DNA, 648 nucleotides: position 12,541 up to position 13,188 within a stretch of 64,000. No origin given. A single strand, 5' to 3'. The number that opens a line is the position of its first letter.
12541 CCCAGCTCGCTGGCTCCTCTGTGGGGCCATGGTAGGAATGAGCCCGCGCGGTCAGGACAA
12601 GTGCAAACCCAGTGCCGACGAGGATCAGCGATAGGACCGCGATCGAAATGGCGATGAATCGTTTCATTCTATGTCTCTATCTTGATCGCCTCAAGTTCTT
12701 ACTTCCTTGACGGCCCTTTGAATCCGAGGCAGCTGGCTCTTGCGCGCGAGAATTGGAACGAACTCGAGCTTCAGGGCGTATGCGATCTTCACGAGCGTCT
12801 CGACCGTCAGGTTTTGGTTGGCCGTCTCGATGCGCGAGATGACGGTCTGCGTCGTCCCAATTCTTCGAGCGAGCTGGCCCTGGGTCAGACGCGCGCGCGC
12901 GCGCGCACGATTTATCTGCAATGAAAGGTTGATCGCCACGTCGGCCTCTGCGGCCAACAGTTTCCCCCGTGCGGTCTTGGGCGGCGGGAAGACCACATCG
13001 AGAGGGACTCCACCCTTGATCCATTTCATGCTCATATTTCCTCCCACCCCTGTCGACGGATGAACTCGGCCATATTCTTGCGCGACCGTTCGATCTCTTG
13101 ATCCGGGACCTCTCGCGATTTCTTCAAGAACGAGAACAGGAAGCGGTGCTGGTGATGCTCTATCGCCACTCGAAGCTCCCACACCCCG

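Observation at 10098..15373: Cell-wall remodelling neighbourhood with an inserted lower-GC Gp49/XRE toxin-antitoxin pair and DUF1287 gene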

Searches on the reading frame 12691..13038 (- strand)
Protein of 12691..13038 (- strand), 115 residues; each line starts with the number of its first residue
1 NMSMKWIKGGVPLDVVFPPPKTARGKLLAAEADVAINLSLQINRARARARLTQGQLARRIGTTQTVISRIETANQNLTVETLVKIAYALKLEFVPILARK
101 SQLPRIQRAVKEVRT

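Call 3: search_protein_families(library=pfam, proteins=[window:12691-13038:-], max_evalue=0.01)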
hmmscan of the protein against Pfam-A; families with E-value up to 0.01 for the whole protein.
window:12691-13038:- (115 aa): 5 families
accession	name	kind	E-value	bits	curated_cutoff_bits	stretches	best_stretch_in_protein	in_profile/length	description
PF01381.28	HTH_3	-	1.9e-10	41.1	23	1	44-92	3-51/55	Helix-turn-helix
PF13560.12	HTH_31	-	1.1e-08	35.7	27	1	40-90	4-55/64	Helix-turn-helix domain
PF13443.12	HTH_26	-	0.00013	22.6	22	1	43-92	3-53/63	Cro/C1-type HTH DNA-binding domain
PF12844.13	HTH_19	-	0.00044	20.5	30.2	1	42-91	4-53/64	Helix-turn-helix domain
PF13744.12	HTH_37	-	0.003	17.8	27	1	35-89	16-71/80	Helix-turn-helix domain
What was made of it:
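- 12691..13035 (-): XRE/HigA-type helix-turn-helix antitoxin (114 aa). It is intact and has a 16-residue C-terminal extension compared with partner antitoxins. Pfam HTH_3 (call 3).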

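Call 27: search_solved_structures(query=window:12691-13035:-, max_evalue=0.01, show_alignments=1)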
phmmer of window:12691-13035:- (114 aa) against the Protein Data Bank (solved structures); distinct sequences matched with E-value up to 0.01: 11.
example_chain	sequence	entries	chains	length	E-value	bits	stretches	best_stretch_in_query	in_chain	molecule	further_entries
2wiu_B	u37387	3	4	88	0.0011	22.8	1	43-95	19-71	HTH-TYPE TRANSCRIPTIONAL REGULATOR HIPB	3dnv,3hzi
4yg4_A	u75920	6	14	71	0.0014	22.4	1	43-92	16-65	Antitoxin HipB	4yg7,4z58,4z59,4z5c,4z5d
4z5h_A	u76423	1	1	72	0.0015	22.3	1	43-92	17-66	Antitoxin HipB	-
5k98_B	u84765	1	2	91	0.0016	22.2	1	43-93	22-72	Antitoxin HipB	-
4yg1_A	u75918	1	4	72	0.0017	22.1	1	43-92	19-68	Antitoxin HipB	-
9u9g_A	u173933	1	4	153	0.0023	21.7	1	36-104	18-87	XRE family transcriptional regulator, HipB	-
28tn_A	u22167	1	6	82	0.0038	21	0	41-89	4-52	lambda repressor-like protein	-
3kxa_A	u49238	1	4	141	0.005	20.6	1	43-93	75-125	Putative uncharacterized protein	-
6af3_B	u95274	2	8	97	0.0055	20.5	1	29-89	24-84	HigA antitoxin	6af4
2o38_A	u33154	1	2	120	0.0088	19.8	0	28-104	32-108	Hypothetical protein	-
3eus_A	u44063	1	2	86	0.0094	19.7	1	36-84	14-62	DNA-binding protein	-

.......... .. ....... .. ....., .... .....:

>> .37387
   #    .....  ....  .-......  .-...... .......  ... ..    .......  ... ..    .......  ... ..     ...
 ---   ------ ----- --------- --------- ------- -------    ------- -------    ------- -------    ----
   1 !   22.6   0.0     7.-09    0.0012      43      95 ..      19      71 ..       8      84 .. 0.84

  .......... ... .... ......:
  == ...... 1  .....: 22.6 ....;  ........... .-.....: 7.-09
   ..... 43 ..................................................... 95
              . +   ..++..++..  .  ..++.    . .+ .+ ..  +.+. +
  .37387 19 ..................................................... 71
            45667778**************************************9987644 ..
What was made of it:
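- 12691..13035 (-): PDB hits are HipB and HigA antitoxins (call 27).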

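Call 48: search_protein_families(library=ncbifam, proteins=[window:12691-13035:-], max_evalue=0.001)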
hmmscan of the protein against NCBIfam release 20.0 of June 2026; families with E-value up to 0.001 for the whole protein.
window:12691-13035:- (114 aa): 9 families
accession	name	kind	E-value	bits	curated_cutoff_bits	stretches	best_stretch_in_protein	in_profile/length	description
TIGR03070.1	couple_hipB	subfamily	2.4e-09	37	71.65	1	37-91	3-57/58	type II toxin-antitoxin system Y4mF family antitoxin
NF007271.0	PRK09726.1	equivalog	3.1e-08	33.5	79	1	40-93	16-69/88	type II toxin-antitoxin system antitoxin HipB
NF041951.1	phage_RstR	subfamily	1.2e-06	28.8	80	1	37-90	3-56/108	RstR family transcriptional repressor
TIGR00270.2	TIGR00270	equivalog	1.1e-05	25.3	110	1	30-93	69-132/159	multiprotein bridging factor aMBF1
NF006015.0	PRK08154.1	subfamily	2.1e-05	23.9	204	1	28-101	22-95/314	anaerobic benzoate catabolism transcriptional regulator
NF047948.1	male_kill_WMK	equivalog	5.2e-05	22.8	300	1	39-99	8-68/300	WO male-killing family protein Wmk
TIGR02612.1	mob_myst_A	hypoth_equivalog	0.00057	19.8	122.6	1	49-103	38-94/150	mobile mystery protein A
TIGR03830.1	CxxCG_CxxCG_HTH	subfamily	0.00067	19.5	61.8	1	37-84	66-115/127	type II TA system antitoxin MqsA family protein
TIGR02607.1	antidote_HigA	equivalog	0.00093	19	47.7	0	49-89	20-60/81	HigA family addiction module antitoxin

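Call 49: search_protein_families(library=padloc, proteins=[window:12691-13035:-], max_evalue=0.01)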
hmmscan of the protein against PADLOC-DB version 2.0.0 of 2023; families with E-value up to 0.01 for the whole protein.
window:12691-13035:- (114 aa): 23 families
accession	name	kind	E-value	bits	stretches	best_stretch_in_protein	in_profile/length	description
PDLC02926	HTH_VI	-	7.8e-09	33.7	1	40-97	5-62/92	-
PDLC03949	RmrA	-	8.5e-07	26.1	1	40-91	6-57/363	-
PDLC03665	Control_protein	-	1.3e-06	26.5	1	32-91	4-64/77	control protein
PDLC03952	RmrA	-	2.4e-06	24.6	1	40-90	26-76/395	-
PDLC04760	PDC-M64C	-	8.9e-06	24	1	33-97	23-87/93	-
PDLC03946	RmrA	-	1.9e-05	21.6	1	41-90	7-56/357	-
PDLC03671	Control_protein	-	2.6e-05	22.4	1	41-99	19-77/84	control protein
PDLC04142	capH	-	3e-05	23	1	40-93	10-62/103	capH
PDLC04775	PDC-M69A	-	7.3e-05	21.2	1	41-101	12-72/113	-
PDLC03953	RmrA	-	9.5e-05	19.8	1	41-91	10-60/373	-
PDLC04762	PDC-M64C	-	0.00014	19.9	1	41-97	32-88/97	-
PDLC03955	RmrA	-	0.00017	19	1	40-90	24-74/371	-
PDLC04758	PDC-M64B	-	0.0002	19.8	1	37-98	31-92/123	-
PDLC03668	Control_protein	-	0.00028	19.4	1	37-89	9-61/79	control protein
PDLC03951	RmrA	-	0.00078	16.5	1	39-91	11-63/400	-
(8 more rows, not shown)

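Call 50: search_protein_families(library=phrogs, proteins=[window:12691-13035:-], max_evalue=0.001)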
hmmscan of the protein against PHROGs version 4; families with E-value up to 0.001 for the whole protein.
window:12691-13035:- (114 aa): 16 families
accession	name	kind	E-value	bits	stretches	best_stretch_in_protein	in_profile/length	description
phrog_1373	-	transcription regulation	4.4e-12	47.3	1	31-98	58-125/166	transcriptional regulator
phrog_2339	-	DNA, RNA and nucleotide metabolism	8.6e-08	33.1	1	30-89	19-79/98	HTH DNA binding protein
phrog_8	-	transcription regulation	1.1e-07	32.6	1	41-88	163-208/346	transcriptional regulator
phrog_3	-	transcription regulation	1.2e-07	32.9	1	35-97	87-147/430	transcriptional repressor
phrog_7241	-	transcription regulation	1.7e-07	32.3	1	43-90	68-115/122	transcriptional regulator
phrog_5823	-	transcription regulation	3.8e-07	30.6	1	40-104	10-75/404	transcriptional regulator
phrog_2439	-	transcription regulation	5.6e-07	29.8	1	40-93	11-64/367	transcriptional regulator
phrog_2328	-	transcription regulation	4e-06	27.6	1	37-92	16-71/128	transcriptional repressor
phrog_4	-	transcription regulation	6.5e-06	26.4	1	37-89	137-185/400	transcriptional repressor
phrog_8522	-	DNA, RNA and nucleotide metabolism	2.1e-05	26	1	36-92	7-63/71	HTH DNA binding protein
phrog_4031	-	unknown function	2.5e-05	24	1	36-92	518-575/626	-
phrog_7126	-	DNA, RNA and nucleotide metabolism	2.6e-05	25.2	1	30-99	13-81/120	HTH DNA binding protein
phrog_4583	-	transcription regulation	9.6e-05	23.3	1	33-99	7-73/81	transcriptional repressor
phrog_38027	-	transcription regulation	0.00014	22.9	1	42-91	74-123/143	transcriptional repressor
phrog_6831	-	transcription regulation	0.00038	21.4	1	50-84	19-54/68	transcriptional regulator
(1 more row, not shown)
